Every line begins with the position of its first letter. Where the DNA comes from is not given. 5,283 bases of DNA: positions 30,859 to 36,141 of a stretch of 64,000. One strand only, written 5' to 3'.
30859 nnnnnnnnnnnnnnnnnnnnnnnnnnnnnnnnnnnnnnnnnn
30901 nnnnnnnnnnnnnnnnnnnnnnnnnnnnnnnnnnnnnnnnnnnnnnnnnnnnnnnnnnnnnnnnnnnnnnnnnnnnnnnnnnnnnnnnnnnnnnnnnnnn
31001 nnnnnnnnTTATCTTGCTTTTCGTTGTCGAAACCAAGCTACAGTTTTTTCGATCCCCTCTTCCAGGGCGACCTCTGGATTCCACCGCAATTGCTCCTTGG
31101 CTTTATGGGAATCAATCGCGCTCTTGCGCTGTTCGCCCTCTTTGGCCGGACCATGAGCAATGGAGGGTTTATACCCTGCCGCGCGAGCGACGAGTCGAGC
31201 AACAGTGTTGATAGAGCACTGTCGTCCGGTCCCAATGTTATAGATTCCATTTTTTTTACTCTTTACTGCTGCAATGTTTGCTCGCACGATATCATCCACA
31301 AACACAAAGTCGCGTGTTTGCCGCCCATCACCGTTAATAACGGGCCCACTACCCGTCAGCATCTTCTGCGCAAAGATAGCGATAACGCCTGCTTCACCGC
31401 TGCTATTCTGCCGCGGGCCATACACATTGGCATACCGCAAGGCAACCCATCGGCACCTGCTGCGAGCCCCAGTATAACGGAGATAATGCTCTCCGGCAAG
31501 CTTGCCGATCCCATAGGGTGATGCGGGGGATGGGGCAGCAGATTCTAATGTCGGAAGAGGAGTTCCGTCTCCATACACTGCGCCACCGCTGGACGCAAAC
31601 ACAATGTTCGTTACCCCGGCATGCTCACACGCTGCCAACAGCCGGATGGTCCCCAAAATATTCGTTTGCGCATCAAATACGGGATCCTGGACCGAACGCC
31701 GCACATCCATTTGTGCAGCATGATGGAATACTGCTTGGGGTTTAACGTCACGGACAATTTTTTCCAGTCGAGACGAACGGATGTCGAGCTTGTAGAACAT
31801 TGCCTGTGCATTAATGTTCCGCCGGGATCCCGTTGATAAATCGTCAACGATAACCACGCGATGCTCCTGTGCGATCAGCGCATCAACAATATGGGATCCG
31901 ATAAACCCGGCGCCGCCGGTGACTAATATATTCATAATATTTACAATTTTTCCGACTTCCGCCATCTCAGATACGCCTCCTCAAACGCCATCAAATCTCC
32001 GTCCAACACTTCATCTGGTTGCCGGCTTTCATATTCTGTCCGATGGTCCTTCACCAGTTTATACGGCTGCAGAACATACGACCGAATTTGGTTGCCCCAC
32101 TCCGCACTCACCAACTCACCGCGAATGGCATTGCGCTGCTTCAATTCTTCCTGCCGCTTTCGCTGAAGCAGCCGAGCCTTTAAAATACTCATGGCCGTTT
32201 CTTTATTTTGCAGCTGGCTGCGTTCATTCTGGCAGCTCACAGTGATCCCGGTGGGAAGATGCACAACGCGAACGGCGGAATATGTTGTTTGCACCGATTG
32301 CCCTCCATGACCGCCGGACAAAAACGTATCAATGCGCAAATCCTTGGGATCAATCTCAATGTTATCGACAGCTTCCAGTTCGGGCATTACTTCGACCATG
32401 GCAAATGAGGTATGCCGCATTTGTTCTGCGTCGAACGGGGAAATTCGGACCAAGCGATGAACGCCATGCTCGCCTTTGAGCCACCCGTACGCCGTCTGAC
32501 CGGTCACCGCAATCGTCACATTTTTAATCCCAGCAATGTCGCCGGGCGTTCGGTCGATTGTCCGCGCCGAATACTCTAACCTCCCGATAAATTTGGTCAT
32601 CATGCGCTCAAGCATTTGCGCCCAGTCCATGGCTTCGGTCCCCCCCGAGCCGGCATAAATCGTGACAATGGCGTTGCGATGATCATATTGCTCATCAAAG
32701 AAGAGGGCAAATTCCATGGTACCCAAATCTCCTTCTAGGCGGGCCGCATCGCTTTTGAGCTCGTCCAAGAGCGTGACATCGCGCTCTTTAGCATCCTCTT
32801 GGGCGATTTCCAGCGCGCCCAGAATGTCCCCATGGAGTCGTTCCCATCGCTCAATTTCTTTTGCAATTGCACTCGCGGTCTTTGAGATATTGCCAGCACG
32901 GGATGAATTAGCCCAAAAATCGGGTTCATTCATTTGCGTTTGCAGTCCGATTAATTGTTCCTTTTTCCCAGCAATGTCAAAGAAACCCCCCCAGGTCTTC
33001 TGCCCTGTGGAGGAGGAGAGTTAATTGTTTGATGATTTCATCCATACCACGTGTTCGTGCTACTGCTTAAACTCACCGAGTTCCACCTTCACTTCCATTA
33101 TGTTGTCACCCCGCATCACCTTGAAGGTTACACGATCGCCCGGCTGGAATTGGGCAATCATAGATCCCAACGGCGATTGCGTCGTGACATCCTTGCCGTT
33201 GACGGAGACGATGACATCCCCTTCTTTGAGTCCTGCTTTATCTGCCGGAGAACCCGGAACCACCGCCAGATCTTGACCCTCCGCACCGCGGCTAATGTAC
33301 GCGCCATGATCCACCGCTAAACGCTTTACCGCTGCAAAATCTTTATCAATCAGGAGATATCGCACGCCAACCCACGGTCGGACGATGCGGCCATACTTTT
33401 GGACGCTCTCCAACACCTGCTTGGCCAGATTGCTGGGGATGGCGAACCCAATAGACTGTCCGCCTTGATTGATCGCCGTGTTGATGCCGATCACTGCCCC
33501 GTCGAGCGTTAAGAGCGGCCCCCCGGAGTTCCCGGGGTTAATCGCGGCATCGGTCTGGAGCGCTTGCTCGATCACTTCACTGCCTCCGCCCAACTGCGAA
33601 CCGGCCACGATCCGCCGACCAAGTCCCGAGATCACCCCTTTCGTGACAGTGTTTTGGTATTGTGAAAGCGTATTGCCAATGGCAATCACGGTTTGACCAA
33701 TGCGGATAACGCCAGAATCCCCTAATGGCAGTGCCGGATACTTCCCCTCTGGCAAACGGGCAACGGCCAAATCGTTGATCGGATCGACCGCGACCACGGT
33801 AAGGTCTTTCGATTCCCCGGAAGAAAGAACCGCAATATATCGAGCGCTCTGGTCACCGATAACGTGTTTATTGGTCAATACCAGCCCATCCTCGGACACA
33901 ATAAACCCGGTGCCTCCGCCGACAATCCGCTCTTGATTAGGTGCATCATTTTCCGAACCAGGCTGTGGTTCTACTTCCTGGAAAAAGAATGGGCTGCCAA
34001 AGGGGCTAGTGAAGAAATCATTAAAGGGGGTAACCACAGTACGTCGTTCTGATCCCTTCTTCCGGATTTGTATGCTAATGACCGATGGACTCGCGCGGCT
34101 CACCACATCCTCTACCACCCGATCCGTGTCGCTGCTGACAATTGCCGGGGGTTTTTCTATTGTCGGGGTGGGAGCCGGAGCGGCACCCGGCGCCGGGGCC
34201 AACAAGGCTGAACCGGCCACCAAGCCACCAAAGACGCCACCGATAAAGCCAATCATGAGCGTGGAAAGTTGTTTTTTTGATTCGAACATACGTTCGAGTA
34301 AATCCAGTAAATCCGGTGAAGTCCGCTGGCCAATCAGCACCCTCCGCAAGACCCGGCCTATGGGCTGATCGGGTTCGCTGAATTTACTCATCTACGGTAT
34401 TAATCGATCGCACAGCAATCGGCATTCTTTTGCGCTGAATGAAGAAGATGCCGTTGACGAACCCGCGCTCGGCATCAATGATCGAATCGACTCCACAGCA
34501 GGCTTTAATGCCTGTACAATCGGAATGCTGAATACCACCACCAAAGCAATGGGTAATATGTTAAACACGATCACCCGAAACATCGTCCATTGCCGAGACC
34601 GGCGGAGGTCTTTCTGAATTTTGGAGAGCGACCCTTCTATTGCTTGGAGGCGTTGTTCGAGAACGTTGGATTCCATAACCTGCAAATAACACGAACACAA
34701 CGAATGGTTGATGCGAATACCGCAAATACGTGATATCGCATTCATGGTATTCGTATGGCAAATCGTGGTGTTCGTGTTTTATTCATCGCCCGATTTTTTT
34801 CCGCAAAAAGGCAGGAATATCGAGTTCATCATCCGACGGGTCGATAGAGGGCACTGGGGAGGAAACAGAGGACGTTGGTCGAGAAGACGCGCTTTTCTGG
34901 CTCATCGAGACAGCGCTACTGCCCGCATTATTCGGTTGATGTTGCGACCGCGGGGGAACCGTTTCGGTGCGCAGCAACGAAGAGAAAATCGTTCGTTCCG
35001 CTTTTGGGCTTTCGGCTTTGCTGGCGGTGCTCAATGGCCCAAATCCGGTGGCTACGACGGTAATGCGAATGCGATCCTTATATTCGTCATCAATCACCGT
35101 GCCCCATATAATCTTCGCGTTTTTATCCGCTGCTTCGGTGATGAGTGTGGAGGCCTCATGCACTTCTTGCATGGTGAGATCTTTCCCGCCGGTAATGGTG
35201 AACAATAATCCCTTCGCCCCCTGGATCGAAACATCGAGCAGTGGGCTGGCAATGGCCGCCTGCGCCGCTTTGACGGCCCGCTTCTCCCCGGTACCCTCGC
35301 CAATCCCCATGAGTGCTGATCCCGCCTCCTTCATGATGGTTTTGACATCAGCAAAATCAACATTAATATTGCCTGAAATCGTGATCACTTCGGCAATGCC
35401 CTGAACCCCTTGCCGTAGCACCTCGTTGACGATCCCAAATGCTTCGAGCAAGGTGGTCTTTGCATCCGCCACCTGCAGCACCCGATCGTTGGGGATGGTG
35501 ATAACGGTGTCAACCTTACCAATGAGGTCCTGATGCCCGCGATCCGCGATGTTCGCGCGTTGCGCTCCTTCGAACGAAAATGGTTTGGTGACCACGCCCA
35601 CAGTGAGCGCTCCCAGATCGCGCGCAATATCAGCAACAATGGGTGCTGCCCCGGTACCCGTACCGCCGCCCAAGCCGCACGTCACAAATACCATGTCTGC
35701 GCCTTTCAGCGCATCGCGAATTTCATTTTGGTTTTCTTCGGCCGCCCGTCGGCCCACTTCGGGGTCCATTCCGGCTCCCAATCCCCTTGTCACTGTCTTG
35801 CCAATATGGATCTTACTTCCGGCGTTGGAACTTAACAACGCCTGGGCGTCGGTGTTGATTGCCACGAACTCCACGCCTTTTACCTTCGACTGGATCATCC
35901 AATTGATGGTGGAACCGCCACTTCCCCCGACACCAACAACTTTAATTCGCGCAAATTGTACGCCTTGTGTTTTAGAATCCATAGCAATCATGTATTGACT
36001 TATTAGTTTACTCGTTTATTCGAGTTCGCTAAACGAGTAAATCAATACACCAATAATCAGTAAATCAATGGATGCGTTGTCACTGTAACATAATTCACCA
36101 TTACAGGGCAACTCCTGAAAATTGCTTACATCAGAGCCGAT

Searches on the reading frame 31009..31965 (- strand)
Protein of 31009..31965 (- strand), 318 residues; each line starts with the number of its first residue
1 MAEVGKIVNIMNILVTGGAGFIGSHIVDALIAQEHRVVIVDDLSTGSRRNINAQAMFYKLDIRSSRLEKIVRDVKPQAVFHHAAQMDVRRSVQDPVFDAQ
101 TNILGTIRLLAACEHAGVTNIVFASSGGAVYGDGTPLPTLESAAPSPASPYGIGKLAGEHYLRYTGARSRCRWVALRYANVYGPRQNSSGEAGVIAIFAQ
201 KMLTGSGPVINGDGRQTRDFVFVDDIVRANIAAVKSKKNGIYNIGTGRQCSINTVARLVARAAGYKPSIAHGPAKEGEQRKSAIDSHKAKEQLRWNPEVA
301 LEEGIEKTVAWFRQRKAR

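Call 8: search_protein_families(library=pfam, proteins=[window:31009-31965:-], max_evalue=0.01)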
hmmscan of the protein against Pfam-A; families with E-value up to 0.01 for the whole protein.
window:31009-31965:- (318 aa): 10 families
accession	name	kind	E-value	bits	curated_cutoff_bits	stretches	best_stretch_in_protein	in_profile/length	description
PF01370.27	Epimerase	-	1.3e-62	211.7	20.9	1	13-245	1-240/240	NAD dependent epimerase/dehydratase family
PF16363.11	GDP_Man_Dehyd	-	2.1e-54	185.6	27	1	14-308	1-332/332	GDP-mannose 4,6 dehydratase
PF01073.25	3Beta_HSD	-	1.6e-20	73.7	22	1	14-236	1-231/280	3-beta hydroxysteroid dehydrogenase/isomerase family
PF02719.21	Polysacc_synt_2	-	3.1e-20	73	20.2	1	13-268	1-252/293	Polysaccharide biosynthesis protein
PF04321.23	RmlD_sub_bind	-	3.9e-20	72.5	27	1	11-285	1-259/287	RmlD substrate binding domain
PF07993.18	NAD_binding_4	-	6.3e-11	42.3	20.1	1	59-229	74-257/258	Male sterility protein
PF13460.12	NAD_binding_10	-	2e-08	34.8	27.2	1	17-181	1-146/184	NAD(P)H-binding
PF00106.31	adh_short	-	0.00041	20.3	26.6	1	13-75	3-72/195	short chain dehydrogenase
PF05368.20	NmrA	-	0.001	19.2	27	1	12-129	4-110/298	NmrA-like family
PF08659.16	KR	-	0.0082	16.5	22.6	0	13-80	3-68/180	KR domain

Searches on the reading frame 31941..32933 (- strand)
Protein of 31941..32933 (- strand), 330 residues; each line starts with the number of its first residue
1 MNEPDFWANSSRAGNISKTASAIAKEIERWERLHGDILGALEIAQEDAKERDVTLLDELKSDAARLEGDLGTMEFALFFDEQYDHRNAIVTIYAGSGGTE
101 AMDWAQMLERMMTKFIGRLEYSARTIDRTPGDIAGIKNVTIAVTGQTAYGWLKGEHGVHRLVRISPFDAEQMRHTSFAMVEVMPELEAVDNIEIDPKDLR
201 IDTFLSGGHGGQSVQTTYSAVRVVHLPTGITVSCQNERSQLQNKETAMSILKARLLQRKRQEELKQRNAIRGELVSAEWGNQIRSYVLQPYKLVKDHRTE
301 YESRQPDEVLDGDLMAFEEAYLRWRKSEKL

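Call 8: search_protein_families(library=pfam, proteins=[window:31941-32933:-], max_evalue=0.01)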
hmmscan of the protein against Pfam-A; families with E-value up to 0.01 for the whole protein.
window:31941-32933:- (330 aa): 2 families
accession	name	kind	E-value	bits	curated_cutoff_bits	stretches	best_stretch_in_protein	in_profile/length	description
PF03462.23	PCRF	-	4.2e-42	144.6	24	1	1-180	12-194/194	PCRF domain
PF00472.26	RF-1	-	4.8e-38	130.1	35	1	190-298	4-116/116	RF-1 domain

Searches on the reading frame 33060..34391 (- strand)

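Call 7: search_protein_families(library=pfam, proteins=[window:33060-34391:-], max_evalue=0.01)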
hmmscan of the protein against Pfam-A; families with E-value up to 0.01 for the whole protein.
window:33060-34391:- (443 aa): 9 families
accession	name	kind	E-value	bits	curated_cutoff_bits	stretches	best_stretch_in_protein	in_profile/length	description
PF13365.12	Trypsin_2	-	4.2e-31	109.1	27.6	1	160-303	1-144/144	Trypsin-like peptidase domain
PF00089.32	Trypsin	-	7.3e-17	62.4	20.6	1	157-324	19-217/220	Trypsin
PF13180.12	PDZ_2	-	1.2e-13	51.6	27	1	377-438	19-80/80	PDZ domain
PF17820.7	PDZ_6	-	7.8e-12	45.2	27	1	376-425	4-52/54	PDZ domain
PF00595.29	PDZ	-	1.3e-08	35.5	23.2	1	377-425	32-80/81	PDZ domain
PF10459.15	Peptidase_S46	-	1.1e-05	24.7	22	1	155-178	44-67/698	Peptidase S46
PF19805.5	DUF6288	-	0.00036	20.3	26.3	1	377-438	8-76/402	Family of unknown function (DUF6288)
PF14685.13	PDZ_Tricorn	-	0.00054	20.3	25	1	369-430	19-81/88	Tricorn protease PDZ domain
PF05579.19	Peptidase_S32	-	0.0022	17.7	24.7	0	285-313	206-234/297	Equine arteritis virus serine endopeptidase S32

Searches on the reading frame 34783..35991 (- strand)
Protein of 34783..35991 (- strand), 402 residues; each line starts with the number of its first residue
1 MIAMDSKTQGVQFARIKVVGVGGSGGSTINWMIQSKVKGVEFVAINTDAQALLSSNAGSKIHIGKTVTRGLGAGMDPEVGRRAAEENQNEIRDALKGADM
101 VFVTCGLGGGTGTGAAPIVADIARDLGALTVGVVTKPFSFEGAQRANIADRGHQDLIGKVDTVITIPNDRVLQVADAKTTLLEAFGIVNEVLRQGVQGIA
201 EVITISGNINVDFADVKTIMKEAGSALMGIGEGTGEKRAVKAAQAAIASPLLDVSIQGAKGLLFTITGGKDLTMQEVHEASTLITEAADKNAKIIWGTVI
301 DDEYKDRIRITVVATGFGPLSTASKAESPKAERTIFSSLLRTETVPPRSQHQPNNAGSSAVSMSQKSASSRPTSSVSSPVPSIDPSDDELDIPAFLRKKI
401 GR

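Call 7: search_protein_families(library=pfam, proteins=[window:34783-35991:-], max_evalue=0.01)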
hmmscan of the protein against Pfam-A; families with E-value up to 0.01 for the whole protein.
window:34783-35991:- (402 aa): 2 families
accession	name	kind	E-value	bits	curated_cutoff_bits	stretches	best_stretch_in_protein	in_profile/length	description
PF00091.31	Tubulin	-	3.7e-47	161.5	33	1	15-175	1-189/190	Tubulin/FtsZ family, GTPase domain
PF12327.13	FtsZ_C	-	7.7e-36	122.7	27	1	224-317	1-94/95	FtsZ family, C-terminal domain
